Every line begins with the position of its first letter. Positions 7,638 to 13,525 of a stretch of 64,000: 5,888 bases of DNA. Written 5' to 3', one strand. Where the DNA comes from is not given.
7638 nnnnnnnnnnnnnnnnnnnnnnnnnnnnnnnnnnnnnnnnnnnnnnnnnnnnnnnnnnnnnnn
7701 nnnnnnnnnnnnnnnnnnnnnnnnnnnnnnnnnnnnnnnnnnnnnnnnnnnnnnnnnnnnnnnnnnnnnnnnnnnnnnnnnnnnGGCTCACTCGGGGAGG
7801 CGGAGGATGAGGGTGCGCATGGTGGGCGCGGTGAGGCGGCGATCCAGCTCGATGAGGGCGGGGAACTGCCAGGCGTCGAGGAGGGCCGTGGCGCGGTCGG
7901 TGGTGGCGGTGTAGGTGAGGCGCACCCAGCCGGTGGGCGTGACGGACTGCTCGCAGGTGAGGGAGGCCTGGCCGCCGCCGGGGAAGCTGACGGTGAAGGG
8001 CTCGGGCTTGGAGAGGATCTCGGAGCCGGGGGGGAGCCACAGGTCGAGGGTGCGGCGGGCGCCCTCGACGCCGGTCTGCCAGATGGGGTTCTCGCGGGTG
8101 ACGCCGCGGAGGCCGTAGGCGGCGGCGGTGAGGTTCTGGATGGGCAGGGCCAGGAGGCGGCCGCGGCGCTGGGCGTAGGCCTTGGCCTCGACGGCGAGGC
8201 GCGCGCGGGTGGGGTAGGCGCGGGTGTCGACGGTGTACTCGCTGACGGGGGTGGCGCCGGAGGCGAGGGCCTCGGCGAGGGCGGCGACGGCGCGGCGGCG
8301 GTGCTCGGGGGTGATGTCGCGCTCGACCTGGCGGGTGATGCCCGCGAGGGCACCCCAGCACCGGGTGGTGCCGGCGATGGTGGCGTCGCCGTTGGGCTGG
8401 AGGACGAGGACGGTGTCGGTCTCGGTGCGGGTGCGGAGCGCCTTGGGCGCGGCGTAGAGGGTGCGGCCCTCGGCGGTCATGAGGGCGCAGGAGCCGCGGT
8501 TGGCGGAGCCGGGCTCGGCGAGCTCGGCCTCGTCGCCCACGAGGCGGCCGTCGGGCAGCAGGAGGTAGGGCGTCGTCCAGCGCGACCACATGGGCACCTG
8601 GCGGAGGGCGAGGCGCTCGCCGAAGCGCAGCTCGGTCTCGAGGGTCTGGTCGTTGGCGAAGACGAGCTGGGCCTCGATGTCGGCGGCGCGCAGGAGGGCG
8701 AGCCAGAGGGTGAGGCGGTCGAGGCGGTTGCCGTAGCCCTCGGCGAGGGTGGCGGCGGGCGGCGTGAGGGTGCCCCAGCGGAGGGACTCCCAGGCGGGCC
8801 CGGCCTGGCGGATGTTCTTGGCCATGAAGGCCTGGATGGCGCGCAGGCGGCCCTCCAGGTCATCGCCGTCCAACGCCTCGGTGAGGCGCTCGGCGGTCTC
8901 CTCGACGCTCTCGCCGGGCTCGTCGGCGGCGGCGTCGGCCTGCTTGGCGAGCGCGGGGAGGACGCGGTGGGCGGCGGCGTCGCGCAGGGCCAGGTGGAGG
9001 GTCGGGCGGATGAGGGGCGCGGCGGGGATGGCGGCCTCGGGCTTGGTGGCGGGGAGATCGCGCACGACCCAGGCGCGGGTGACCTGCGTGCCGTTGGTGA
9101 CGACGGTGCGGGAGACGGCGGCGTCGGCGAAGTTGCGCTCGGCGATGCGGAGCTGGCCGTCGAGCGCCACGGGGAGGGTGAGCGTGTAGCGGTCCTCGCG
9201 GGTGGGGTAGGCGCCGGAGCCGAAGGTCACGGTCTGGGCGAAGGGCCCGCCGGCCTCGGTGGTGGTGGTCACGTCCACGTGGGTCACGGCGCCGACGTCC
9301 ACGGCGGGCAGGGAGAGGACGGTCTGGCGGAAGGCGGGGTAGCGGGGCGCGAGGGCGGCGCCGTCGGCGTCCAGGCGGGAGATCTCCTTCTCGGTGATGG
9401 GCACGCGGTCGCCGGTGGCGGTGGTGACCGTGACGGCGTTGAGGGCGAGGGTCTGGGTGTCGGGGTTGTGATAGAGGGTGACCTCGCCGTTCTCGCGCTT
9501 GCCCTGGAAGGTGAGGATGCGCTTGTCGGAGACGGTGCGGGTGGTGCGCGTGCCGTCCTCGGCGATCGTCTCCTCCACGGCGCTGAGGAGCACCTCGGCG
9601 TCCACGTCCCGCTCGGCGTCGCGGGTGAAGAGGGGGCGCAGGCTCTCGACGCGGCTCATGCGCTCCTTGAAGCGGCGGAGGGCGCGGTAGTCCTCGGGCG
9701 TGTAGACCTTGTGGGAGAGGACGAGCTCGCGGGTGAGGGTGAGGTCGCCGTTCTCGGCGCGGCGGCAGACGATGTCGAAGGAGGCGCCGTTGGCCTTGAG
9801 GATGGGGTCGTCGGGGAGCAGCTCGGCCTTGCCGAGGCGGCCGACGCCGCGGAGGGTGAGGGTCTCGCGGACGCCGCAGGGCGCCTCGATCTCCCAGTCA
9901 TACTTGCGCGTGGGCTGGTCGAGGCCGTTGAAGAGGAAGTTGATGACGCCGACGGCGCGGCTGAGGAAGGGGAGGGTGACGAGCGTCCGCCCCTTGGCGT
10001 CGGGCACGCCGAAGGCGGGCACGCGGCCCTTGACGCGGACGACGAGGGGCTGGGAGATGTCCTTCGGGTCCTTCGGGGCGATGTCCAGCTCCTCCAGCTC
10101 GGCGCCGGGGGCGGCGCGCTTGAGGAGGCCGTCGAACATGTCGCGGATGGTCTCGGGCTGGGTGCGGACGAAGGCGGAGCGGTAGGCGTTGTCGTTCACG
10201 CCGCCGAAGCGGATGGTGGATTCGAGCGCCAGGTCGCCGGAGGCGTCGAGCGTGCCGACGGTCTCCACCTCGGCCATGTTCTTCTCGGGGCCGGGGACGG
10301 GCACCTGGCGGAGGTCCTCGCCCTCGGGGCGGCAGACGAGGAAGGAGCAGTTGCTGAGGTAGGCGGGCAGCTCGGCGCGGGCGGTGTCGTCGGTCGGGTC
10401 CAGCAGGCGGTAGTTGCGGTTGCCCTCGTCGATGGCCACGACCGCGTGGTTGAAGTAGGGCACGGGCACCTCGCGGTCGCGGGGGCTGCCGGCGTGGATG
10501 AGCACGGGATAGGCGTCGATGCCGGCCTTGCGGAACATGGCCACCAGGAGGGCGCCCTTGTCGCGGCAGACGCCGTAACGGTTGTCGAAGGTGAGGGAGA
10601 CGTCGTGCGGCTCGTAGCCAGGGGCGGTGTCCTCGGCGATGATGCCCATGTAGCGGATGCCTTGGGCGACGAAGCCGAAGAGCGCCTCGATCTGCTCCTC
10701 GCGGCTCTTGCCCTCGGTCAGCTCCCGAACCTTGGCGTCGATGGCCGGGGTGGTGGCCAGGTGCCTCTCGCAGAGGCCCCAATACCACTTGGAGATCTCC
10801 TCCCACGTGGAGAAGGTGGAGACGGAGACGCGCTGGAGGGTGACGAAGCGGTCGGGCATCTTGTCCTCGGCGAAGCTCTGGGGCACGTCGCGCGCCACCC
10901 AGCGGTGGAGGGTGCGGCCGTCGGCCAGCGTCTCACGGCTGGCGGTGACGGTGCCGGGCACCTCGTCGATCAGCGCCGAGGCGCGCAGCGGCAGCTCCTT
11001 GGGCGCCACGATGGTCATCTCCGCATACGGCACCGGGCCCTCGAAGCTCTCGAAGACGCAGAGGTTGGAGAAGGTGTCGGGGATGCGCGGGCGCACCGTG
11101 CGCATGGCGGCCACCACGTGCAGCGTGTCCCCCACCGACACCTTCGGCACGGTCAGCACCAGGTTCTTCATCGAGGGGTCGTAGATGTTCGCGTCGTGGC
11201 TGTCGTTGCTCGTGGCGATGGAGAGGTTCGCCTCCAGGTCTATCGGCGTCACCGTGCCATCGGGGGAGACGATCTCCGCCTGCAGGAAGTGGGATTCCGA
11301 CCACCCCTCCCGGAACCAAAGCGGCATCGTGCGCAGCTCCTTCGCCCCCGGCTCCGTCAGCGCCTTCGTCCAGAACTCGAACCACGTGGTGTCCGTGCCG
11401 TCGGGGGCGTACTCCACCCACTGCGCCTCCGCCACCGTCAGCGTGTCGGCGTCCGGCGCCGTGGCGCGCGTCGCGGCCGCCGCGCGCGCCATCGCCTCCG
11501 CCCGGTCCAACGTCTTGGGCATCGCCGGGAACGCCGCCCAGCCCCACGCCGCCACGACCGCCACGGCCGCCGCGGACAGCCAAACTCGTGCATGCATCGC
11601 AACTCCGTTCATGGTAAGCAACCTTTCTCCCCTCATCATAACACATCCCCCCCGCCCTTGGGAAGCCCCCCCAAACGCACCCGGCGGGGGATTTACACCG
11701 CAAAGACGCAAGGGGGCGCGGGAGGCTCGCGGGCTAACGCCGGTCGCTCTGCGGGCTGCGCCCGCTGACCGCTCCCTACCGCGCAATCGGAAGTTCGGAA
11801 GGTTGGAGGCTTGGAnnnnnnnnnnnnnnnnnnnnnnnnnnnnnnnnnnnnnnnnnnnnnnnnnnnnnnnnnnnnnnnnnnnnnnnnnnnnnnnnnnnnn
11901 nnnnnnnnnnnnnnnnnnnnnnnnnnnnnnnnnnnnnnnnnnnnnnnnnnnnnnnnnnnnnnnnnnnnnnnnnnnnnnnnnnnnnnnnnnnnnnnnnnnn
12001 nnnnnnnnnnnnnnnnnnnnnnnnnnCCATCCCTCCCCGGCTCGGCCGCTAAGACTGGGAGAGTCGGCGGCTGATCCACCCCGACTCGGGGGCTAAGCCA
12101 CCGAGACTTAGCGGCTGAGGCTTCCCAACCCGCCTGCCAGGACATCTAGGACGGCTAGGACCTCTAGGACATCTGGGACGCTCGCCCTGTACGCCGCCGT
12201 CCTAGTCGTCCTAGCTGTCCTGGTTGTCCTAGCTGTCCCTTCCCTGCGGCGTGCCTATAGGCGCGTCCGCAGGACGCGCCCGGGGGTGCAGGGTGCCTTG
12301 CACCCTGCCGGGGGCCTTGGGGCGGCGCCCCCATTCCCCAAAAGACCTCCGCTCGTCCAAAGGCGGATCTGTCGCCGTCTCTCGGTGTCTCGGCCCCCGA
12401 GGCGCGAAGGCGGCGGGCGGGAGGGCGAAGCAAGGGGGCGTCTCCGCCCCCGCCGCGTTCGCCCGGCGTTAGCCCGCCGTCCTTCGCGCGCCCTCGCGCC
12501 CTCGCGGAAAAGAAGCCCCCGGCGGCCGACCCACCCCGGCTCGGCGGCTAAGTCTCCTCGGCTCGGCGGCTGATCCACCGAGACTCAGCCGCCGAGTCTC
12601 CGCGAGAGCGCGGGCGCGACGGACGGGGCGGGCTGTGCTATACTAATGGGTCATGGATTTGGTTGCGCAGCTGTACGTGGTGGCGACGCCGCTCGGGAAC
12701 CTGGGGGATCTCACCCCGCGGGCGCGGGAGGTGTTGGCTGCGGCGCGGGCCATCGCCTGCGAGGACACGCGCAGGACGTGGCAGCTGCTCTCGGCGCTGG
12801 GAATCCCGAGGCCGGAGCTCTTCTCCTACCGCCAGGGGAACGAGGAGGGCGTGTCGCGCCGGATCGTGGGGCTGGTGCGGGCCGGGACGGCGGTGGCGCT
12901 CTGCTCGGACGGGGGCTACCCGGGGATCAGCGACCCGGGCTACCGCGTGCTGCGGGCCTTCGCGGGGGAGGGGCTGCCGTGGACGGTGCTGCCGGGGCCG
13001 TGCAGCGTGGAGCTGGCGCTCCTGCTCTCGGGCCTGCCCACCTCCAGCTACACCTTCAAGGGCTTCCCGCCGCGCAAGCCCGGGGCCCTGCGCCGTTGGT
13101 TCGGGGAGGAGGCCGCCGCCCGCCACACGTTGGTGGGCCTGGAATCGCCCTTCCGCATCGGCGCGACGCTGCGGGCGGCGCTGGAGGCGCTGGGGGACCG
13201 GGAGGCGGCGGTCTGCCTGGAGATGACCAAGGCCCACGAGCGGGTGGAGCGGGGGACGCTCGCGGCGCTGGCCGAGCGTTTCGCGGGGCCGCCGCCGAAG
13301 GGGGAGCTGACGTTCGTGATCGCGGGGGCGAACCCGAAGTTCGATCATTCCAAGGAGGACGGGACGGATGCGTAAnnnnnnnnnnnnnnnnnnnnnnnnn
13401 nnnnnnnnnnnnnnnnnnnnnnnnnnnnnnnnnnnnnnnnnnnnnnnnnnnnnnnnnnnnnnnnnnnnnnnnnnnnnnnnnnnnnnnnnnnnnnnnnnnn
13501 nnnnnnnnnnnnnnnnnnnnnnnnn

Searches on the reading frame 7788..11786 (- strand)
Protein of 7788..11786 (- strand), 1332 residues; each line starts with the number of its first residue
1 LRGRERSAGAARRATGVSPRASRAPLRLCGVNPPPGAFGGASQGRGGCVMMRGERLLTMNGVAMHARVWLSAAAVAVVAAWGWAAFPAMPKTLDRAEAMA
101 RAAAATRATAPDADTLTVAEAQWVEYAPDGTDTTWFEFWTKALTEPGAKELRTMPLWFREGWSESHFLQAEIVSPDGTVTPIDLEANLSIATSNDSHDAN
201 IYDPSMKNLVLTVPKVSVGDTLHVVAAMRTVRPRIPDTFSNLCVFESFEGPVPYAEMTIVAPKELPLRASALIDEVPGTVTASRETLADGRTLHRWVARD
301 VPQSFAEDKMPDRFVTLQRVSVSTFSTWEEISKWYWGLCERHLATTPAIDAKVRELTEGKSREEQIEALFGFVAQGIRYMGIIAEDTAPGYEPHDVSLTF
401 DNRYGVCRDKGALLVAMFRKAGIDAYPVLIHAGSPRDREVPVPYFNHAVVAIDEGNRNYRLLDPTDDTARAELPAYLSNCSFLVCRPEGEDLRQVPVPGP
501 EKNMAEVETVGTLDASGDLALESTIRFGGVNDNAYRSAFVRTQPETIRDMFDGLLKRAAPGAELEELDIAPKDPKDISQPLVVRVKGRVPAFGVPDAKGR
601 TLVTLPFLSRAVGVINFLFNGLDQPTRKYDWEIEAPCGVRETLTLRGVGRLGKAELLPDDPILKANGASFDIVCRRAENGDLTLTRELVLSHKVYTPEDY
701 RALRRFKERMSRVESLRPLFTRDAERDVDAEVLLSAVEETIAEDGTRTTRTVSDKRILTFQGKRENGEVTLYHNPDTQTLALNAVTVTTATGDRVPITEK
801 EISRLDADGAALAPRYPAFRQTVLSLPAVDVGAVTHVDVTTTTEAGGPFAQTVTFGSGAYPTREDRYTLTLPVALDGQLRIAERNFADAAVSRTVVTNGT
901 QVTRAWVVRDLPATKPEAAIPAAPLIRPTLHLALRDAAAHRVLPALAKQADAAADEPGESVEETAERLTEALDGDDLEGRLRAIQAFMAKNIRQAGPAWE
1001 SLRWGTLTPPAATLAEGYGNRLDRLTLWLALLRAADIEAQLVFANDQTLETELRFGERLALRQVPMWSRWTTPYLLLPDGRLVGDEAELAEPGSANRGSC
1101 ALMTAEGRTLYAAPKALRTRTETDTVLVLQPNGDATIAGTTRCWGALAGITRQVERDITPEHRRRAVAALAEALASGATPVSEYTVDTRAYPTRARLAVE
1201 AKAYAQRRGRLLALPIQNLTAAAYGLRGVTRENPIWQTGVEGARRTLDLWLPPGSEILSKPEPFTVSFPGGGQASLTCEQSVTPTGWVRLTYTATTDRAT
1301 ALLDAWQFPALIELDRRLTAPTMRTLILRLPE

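Call 22: search_protein_families(library=ncbifam, max_evalue=0.00001, proteins=[window:7788-11786:-])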
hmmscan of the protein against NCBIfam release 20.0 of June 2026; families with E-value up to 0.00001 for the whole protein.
window:7788-11786:- (1332 aa): 0 families

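Call 78: search_protein_families(library=pfam, max_evalue=0.001, proteins=[window:7788-11786:-])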
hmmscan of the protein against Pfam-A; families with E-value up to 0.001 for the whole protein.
window:7788-11786:- (1332 aa): 2 families
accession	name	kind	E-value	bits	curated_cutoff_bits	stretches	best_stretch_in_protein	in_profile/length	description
PF12969.12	DUF3857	-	6.5e-34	117.9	24.6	2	744-914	2-169/170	Domain of Unknown Function with PDB structure (DUF3857)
PF01841.26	Transglut_core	-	4.6e-11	43.4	23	1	354-428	5-75/108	Transglutaminase-like superfamily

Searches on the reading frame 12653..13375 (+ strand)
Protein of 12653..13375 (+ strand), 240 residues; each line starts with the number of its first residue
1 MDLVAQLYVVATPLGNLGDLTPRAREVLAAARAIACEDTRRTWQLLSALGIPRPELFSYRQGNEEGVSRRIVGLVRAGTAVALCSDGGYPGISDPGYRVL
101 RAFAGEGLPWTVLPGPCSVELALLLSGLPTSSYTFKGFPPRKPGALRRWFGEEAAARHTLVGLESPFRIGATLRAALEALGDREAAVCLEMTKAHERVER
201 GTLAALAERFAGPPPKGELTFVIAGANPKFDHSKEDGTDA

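Call 22: search_protein_families(library=ncbifam, max_evalue=0.00001, proteins=[window:12653-13375:+])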
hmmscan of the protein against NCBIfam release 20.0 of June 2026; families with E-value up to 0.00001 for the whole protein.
window:12653-13375:+ (240 aa): 2 families
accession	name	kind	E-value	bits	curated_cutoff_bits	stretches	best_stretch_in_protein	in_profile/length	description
TIGR00096.1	TIGR00096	equivalog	9.9e-45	153.1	167.9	1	7-235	2-231/275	16S rRNA (cytidine(1402)-2'-O)-methyltransferase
NF011570.0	PRK14994.1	equivalog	6.1e-34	117.6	502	1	5-207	12-214/287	16S rRNA (cytidine(1402)-2'-O)-methyltransferase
